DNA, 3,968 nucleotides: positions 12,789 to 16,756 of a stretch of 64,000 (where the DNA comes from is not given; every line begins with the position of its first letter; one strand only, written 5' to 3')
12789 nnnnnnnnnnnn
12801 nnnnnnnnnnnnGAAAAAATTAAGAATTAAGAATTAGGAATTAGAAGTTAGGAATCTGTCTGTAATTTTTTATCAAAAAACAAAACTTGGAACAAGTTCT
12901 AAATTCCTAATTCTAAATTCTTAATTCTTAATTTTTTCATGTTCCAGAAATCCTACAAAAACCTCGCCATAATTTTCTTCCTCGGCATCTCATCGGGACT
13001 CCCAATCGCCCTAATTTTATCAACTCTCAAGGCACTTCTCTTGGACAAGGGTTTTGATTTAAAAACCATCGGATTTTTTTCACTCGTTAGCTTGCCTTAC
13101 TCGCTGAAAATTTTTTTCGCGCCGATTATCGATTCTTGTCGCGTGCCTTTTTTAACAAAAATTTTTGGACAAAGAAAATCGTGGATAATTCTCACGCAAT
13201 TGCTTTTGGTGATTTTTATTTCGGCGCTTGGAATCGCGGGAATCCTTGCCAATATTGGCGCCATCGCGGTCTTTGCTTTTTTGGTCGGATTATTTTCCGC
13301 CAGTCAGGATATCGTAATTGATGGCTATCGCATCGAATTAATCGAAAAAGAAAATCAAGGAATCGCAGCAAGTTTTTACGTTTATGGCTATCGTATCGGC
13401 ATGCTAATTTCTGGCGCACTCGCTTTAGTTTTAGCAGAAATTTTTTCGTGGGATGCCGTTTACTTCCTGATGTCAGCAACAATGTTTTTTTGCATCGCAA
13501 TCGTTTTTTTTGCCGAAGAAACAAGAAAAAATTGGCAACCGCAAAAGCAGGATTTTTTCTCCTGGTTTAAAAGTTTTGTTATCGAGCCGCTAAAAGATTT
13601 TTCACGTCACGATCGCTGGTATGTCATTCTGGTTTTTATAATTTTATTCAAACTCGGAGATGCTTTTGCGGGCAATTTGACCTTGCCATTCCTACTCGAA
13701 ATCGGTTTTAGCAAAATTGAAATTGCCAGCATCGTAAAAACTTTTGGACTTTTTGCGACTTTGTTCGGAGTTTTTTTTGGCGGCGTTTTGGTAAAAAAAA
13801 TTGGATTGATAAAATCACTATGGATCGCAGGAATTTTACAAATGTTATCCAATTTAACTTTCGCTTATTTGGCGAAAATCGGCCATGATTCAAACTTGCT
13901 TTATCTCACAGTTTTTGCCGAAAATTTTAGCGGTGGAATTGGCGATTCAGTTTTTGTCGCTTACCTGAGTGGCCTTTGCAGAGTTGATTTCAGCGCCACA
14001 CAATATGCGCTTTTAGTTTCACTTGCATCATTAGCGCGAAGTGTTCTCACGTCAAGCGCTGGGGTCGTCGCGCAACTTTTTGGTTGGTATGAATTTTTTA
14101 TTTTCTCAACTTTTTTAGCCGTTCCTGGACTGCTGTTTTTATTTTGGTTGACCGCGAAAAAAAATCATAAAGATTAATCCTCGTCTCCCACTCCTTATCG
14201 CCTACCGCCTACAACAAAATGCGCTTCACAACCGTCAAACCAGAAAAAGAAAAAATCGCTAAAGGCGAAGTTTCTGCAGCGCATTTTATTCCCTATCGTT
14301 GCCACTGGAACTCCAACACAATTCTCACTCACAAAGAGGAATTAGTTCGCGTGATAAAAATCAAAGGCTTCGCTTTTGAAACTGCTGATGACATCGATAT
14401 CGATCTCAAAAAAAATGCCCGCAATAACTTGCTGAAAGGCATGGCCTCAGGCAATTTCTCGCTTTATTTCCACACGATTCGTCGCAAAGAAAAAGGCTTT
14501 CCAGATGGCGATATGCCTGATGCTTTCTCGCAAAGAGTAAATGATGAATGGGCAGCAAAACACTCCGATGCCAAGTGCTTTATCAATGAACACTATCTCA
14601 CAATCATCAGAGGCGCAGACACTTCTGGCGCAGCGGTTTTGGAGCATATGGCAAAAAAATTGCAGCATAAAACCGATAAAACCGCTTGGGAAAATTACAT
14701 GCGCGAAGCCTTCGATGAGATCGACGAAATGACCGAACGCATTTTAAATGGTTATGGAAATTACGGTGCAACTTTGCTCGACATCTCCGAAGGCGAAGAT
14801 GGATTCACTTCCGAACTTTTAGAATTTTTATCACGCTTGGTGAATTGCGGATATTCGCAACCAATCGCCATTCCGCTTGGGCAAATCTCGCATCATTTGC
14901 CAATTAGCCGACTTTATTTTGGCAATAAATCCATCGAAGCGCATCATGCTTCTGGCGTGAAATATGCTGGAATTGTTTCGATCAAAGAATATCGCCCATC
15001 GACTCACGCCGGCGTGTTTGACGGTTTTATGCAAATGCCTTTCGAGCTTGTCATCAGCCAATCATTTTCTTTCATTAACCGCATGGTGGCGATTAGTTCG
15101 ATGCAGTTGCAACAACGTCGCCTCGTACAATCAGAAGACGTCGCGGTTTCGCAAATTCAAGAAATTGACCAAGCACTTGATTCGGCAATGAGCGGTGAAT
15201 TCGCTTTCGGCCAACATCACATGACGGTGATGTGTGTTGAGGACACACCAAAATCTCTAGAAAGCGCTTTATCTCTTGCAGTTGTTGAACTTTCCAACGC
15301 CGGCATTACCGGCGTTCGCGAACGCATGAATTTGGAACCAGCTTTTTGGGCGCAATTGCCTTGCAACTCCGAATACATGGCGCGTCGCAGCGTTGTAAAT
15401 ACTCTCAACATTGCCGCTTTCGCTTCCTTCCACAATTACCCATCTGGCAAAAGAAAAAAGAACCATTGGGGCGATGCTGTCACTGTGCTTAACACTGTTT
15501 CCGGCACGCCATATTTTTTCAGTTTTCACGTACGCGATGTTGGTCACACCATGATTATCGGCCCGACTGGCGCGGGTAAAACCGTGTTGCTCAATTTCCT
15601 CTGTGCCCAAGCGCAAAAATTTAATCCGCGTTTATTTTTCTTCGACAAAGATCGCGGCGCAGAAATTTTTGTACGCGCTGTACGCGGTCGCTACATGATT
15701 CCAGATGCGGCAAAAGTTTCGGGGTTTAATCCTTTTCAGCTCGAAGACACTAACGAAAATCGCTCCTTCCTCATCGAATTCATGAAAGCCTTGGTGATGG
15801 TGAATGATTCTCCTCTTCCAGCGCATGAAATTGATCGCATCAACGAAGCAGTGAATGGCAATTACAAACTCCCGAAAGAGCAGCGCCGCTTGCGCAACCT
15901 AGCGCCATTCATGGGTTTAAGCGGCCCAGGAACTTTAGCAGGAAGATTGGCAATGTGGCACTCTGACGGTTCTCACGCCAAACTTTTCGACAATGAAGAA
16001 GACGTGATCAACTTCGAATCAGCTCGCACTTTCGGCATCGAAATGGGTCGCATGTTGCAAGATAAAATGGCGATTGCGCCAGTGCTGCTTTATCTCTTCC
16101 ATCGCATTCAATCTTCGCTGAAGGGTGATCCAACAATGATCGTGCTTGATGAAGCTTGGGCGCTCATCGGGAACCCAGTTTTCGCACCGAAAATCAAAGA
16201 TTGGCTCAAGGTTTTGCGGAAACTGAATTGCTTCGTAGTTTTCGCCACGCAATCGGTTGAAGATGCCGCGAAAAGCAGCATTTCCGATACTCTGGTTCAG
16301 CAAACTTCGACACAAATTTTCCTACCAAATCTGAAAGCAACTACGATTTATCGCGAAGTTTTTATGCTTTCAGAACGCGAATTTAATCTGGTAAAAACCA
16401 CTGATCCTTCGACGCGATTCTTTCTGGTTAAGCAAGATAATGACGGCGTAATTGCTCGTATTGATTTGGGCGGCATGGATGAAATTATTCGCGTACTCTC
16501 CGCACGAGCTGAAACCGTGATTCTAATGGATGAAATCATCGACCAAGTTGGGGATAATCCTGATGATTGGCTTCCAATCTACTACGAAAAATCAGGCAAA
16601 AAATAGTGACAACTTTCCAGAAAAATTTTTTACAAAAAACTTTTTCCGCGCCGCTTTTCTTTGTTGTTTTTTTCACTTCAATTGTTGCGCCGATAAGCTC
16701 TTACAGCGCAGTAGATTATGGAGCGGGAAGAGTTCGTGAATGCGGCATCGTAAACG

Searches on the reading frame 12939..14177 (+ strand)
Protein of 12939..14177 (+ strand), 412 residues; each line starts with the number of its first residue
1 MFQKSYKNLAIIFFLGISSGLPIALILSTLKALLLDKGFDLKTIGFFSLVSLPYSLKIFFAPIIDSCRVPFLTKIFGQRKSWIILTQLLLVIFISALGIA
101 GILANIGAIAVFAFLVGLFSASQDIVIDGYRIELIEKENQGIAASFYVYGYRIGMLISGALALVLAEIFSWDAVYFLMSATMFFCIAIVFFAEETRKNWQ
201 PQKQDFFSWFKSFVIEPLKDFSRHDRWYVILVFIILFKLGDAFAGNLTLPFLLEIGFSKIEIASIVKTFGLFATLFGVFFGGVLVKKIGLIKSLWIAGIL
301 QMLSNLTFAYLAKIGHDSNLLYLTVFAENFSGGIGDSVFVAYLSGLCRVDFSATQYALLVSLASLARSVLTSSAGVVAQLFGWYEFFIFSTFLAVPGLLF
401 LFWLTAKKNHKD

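Call 18: search_protein_families(library=pfam, proteins=[window:12939-14177:+], max_evalue=0.00001)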
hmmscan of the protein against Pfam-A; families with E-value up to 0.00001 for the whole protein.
window:12939-14177:+ (412 aa): 2 families
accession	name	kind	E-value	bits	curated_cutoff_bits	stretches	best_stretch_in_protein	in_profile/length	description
PF07690.21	MFS_1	-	1.3e-26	93.8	33.4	2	12-236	1-217/347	Major Facilitator Superfamily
PF13000.13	Acatn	-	1.3e-14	54.1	23.7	1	14-166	7-178/546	Acetyl-coenzyme A transporter 1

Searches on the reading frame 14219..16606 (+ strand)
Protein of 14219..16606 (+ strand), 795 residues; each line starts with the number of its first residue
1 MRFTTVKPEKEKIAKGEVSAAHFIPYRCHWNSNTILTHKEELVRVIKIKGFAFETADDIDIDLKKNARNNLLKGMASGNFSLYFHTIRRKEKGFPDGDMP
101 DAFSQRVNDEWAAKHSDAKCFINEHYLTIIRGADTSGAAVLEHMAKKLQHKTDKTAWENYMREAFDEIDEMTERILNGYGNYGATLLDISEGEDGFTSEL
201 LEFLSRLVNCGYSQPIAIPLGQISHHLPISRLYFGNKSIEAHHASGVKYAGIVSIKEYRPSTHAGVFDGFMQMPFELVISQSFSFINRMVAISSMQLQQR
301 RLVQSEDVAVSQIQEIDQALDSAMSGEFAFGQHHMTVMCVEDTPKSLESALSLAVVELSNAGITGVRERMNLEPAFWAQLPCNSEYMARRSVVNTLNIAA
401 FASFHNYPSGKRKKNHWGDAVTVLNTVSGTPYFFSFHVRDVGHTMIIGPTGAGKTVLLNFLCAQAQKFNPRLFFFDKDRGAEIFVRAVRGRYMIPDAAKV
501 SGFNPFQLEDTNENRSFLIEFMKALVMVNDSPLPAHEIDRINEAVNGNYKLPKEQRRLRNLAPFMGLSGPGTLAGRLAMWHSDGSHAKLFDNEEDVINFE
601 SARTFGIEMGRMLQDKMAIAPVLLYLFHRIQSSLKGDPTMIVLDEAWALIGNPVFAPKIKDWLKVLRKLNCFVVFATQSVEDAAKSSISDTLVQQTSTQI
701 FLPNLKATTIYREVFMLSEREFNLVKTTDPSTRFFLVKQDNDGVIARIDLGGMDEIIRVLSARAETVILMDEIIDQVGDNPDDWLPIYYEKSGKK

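Call 18: search_protein_families(library=pfam, proteins=[window:14219-16606:+], max_evalue=0.00001)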
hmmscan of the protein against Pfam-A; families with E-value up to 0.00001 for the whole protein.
window:14219-16606:+ (795 aa): 4 families
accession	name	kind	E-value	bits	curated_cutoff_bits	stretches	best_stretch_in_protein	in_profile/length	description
PF03135.19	CagE_TrbE_VirB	-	6e-54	183.6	21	1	188-389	4-204/204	CagE, TrbE, VirB family, component of type IV transporter system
PF19044.6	P-loop_TraG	-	3.9e-14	52.6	25.8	1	624-720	237-337/413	TraG P-loop domain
PF13401.12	AAA_22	-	7.7e-08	33.2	27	0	442-476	6-40/130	AAA domain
PF12846.13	AAA_10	-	1.3e-07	31.4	27.5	0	442-518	22-90/362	AAA-like domain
